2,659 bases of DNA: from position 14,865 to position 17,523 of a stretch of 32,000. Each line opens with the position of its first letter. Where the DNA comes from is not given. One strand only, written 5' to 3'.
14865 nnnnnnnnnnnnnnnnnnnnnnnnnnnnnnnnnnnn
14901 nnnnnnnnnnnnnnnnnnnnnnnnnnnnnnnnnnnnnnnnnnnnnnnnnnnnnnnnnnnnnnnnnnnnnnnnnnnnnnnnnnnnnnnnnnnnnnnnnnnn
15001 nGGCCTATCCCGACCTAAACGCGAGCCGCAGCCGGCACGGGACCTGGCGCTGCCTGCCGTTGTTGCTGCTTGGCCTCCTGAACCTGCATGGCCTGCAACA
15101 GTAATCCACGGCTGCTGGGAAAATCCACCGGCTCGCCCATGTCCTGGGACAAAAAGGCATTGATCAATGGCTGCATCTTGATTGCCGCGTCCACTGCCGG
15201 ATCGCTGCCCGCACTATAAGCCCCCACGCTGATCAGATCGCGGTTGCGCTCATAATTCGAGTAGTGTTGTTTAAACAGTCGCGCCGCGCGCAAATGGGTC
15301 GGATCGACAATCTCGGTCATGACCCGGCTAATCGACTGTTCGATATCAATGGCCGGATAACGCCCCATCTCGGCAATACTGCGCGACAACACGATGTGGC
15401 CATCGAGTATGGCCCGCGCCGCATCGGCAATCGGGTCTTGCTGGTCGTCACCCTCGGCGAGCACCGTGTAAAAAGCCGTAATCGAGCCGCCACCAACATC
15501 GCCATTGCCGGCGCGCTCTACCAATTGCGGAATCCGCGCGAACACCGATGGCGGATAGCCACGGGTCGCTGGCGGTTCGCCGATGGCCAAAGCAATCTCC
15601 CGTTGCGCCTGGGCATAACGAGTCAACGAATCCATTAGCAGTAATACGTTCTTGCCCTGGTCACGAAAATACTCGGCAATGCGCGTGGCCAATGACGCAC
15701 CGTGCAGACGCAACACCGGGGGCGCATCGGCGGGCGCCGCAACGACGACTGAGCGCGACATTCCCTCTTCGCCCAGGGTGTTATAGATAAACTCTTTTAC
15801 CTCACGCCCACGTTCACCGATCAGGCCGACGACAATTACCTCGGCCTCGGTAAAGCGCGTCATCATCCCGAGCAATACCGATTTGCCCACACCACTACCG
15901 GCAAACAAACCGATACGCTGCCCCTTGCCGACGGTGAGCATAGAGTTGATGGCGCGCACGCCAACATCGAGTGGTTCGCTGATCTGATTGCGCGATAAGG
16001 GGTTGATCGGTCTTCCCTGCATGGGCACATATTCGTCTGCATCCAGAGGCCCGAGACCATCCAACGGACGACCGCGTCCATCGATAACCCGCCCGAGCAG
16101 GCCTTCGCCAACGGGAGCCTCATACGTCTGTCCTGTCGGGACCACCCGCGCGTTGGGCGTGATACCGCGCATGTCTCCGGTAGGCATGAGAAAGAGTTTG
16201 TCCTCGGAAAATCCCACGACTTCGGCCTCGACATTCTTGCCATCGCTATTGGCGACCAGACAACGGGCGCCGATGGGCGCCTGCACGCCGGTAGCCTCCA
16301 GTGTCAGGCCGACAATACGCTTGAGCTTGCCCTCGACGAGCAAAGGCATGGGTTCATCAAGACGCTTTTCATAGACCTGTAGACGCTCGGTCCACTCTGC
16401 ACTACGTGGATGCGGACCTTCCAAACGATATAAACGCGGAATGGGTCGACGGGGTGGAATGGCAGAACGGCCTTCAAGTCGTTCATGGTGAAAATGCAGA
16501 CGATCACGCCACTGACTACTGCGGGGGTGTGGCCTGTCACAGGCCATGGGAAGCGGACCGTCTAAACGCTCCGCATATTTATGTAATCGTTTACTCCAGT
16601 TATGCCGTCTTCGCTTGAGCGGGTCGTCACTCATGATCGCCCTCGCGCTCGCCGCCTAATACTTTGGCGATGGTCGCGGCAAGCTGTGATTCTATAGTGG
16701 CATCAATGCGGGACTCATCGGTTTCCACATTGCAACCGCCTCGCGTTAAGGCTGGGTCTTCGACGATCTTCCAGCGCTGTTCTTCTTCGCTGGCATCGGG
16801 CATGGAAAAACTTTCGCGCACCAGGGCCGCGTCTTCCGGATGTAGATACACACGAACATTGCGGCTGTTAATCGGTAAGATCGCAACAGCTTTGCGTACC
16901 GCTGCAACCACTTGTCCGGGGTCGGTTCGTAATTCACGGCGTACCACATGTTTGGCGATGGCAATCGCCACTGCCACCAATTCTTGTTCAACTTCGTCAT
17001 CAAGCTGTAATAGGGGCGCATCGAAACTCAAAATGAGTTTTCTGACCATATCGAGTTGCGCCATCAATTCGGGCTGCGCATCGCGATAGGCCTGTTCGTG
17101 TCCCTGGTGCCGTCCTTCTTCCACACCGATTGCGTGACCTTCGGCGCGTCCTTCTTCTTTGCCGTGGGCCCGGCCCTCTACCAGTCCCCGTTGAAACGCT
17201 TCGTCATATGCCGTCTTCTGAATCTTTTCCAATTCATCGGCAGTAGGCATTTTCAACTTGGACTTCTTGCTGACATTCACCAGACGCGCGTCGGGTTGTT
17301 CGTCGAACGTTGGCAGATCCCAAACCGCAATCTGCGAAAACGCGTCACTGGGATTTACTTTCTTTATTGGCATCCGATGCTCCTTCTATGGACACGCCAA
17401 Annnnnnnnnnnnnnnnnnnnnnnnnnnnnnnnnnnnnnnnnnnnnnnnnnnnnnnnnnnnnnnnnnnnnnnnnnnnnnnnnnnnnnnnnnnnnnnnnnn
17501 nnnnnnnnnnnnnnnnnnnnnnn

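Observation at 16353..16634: FliI carries a ~75-aa N-terminal extension containing three tandem copies of the FliH-binding helix motif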

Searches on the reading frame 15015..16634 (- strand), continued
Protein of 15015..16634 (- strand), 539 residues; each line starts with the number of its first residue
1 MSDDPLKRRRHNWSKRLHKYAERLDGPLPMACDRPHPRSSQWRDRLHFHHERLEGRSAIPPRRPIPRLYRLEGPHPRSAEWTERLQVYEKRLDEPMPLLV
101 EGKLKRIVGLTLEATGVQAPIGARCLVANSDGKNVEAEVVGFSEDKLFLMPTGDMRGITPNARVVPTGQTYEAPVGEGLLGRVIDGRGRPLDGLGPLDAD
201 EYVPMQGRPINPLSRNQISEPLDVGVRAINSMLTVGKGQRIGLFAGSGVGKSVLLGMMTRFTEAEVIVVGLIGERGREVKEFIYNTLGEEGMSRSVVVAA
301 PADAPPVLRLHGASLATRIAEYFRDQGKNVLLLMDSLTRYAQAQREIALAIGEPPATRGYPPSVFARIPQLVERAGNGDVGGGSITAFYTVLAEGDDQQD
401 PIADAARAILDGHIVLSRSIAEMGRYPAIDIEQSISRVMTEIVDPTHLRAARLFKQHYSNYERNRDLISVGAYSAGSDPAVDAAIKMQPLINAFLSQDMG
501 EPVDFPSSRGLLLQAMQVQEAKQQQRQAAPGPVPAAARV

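Call 28: search_solved_structures(query=window:15018-16634:-, max_evalue=1e-40, show_alignments=2)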
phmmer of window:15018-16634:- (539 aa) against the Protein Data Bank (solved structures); distinct sequences matched with E-value up to 1e-40: 73 (the best 60 are shown).
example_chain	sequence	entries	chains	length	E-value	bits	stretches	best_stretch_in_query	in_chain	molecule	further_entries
5b0o_A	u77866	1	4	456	2e-164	551.8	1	79-508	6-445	Flagellum-specific ATP synthase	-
2dpy_A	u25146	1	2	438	3.6e-163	547.6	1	102-508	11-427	Flagellum-specific ATP synthase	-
6njo_A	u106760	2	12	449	2.3e-102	347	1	100-499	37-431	Translocator EscN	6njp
9e58_A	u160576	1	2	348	2.9e-100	340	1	171-512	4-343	Type 3 secretion system ATPase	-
9dmd_A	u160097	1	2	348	2e-99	337.2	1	171-512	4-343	Type 3 secretion system ATPase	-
2obl_A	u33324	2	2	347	6.6e-96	325.6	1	172-499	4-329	EscN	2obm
4nph_A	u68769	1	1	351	1.3e-92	314.7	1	172-501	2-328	Probable secretion system apparatus ATP synthase SsaN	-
9wf0_A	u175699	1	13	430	2.2e-88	300.8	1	106-509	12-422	Type 3 secretion system ATPase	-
9wd4_A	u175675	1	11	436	2.2e-88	300.8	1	106-509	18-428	Type 3 secretion system ATPase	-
6rad_A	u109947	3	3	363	1.6e-84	288.1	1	168-506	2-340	Secretory apparatus ATP synthase (Associated with virulence) | ATP synthase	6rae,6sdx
5ybh_A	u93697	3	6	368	2.4e-84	287.5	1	163-499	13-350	Probable ATP synthase SpaL/MxiB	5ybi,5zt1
6n73_A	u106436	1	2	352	4.7e-83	283.2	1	171-499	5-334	ATP synthase SpaL/MxiB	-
5swj_A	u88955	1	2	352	6.5e-83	282.8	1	171-499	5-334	Probable ATP synthase SpaL/MxiB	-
6n74_A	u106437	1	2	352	6.5e-83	282.8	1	171-499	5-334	ATP synthase SpaL/MxiB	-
6n76_A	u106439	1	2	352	3.2e-82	280.5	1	171-499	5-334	ATP synthase SpaL/MxiB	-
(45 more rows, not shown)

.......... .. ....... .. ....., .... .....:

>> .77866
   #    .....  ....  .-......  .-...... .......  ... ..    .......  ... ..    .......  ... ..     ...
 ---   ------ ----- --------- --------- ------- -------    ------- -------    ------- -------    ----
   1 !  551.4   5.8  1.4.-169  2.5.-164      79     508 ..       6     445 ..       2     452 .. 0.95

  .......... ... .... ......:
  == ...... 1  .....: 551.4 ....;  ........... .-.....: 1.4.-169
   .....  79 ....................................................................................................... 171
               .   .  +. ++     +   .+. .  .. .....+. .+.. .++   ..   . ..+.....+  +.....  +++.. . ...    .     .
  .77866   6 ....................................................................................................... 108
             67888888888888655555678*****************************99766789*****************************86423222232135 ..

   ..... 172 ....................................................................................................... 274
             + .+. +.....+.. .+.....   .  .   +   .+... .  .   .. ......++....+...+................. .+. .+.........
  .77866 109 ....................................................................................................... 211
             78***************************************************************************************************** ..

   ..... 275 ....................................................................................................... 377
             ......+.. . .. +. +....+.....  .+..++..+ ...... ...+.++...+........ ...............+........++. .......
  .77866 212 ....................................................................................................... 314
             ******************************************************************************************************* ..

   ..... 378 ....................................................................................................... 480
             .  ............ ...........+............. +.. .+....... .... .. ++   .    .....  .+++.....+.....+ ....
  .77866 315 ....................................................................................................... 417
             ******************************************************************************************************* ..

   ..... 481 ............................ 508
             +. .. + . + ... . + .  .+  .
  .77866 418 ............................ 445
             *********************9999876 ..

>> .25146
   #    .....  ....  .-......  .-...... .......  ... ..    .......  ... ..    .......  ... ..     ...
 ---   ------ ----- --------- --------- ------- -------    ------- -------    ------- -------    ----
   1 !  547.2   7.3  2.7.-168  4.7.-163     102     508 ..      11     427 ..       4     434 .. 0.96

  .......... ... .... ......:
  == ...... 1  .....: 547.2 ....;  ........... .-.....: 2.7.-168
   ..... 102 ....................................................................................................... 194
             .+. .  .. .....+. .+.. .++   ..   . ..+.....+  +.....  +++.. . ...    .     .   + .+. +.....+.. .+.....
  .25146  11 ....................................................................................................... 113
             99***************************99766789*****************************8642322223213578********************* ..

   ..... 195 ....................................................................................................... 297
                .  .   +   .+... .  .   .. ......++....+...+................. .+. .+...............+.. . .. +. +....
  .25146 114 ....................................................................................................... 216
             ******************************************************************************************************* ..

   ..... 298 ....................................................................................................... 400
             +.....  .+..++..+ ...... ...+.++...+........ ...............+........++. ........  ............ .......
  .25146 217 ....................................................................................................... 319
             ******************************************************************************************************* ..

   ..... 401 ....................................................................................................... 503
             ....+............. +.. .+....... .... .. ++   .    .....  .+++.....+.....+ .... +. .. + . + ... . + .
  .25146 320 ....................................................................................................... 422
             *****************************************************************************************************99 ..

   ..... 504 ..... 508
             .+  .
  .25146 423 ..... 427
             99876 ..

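Call 45: predict_structure(alignment_id=A1)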
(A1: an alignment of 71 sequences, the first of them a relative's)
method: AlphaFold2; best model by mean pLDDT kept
length: 539 residues; sequences in the alignment: 71
mean_pLDDT: 86.7   pTM: 0.80
mean pLDDT of the five models: 86.7, 86.7, 86.4, 81.5, 70.7
residues with pLDDT >= 90: 401; 70-90: 49; 50-70: 39; < 50: 50
segments of 3 or more residues with pLDDT < 50: 25-71
pLDDT, mean of each block of 10 residues (from residue 1): 59 68 49 34 34 41 48 69 93 86 95 96 95 95 95 93 96 98 97 97 93 94 97 97 92 94 97 93 92 97 95 98 98 96 95 89 94 95 97 73 93 95 92 95 96 97 97 97 97 93 95 88 70 61
secondary structure, 60 per line:
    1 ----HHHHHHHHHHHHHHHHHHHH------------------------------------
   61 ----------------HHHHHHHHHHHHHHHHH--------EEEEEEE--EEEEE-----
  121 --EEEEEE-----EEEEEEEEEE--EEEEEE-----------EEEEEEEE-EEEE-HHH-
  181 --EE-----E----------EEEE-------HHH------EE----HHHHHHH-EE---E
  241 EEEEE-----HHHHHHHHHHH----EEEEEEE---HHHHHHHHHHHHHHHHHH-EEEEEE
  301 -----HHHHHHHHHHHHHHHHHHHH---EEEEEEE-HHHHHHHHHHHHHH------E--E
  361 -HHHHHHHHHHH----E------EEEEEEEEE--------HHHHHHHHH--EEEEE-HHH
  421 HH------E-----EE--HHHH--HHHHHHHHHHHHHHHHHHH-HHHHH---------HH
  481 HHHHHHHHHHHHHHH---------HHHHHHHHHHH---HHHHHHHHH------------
elements in order: H5-24 H77-93 E102-108 E111-115 E123-128 E134-143 E146-151 E163-170 E172-175 E201-204 H227-233 E240-245 H251-261 E266-272 H276-293 E295-300 H306-325 E329-335 H337-350 H362-372 E384-392 H401-409 E412-416 H418-422 H439-442 H445-463 H465-469 H479-495 H505-515 H519-527

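Call 56: find_encoding_contigs(protein=P0014, flank=1500, max_places=6)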
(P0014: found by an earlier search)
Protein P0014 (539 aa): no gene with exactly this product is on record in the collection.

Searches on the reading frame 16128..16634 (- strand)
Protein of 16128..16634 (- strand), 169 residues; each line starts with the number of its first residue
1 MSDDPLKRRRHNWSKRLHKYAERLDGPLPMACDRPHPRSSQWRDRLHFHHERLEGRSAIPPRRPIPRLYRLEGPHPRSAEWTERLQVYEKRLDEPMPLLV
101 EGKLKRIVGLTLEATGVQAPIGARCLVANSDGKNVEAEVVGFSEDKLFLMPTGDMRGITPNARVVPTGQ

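Call 5: find_homologous_proteins(query=window:16128-16634:-, max_evalue=0.001)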
Query seq(169 aa) (169 aa): 13 proteins with E <= 0.001 among 111 candidates.
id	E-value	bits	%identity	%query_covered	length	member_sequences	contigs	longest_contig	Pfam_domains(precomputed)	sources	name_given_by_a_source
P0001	4.1e-31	126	68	53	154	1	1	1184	-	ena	-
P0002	5.9e-29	119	67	53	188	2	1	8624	-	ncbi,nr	ncbi:MAG: flagellum-specific ATP synthase FliI, partial [Gammaproteobacteria bacterium]|nr:flagellum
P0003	4.1e-28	117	66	54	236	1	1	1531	PF00006.32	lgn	-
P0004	7.2e-26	109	63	54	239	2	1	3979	PF02874.30,PF00006.32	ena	-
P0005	1.2e-25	109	57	54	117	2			PF02874.30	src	-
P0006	5.2e-24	103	57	54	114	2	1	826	-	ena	-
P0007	1.7e-23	101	58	54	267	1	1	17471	PF00006.32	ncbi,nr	ncbi:MAG: flagellum-specific ATP synthase FliI, partial [Gammaproteobacteria bacterium]|nr:flagellum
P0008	3.6e-23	100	57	53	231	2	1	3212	PF00006.32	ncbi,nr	ncbi:MAG: flagellum-specific ATP synthase FliI, partial [Gammaproteobacteria bacterium]|nr:flagellum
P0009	1.1e-20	92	53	54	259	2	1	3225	PF00006.32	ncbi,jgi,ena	jgi:flagellum-specific ATP synthase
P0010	2.9e-20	91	57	53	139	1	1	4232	-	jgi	-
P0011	4.2e-19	87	56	53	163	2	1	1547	-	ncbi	ncbi:MAG: flagellum-specific ATP synthase FliI, partial [Steroidobacteraceae bacterium]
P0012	2.1e-17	82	52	53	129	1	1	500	-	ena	-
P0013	2.8e-17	81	57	46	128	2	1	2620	-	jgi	jgi:flagellum-specific ATP synthase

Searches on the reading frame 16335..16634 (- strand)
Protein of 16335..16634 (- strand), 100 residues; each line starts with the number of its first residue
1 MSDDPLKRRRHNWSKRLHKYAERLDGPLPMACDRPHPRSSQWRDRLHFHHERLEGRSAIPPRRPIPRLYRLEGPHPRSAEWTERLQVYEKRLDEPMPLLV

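Call 13: search_protein_representatives(protein=window:16335-16634:-)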
Query: 100 residues. Proteins with E-value up to 0.001 (for the whole library): 1; up to 1e-10: 0; up to 1e-30: 0. The best 1 are listed.
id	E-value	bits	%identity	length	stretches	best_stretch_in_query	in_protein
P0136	2.7e-04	37.5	28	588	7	68-97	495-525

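Call 15: find_related_loci(query=window:16335-16634:-, collection=metagenome_contigs, flank=3000)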
Query window:16335-16634:- (100 aa) in metagenome_contigs; peptide patterns used: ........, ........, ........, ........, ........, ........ (x = any residue, [..] = any of these).
343 stretches matched a pattern, but none encodes a relative of the query by tblastn (E <= 1e-3).

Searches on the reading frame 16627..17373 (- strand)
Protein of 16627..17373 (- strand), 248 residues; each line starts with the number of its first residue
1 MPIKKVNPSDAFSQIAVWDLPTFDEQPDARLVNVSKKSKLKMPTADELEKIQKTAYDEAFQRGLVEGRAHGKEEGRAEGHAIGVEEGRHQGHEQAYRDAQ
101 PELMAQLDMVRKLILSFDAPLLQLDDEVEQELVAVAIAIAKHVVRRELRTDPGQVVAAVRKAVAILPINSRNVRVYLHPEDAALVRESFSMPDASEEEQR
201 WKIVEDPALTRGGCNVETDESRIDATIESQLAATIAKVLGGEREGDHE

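Call 4: search_protein_families(library=pfam, proteins=[window:16627-17373:-], max_evalue=0.01)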
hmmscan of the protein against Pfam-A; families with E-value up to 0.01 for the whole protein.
window:16627-17373:- (248 aa): 2 families
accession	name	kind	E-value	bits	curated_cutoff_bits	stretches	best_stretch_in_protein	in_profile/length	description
PF02108.21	FliH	-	2.5e-36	124.9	24.1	1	106-232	3-126/128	Flagellar assembly protein FliH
PF06635.17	T3SS_SCTL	-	0.006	16.5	23.3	0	110-233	73-193/206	Type 3 secretion system stator protein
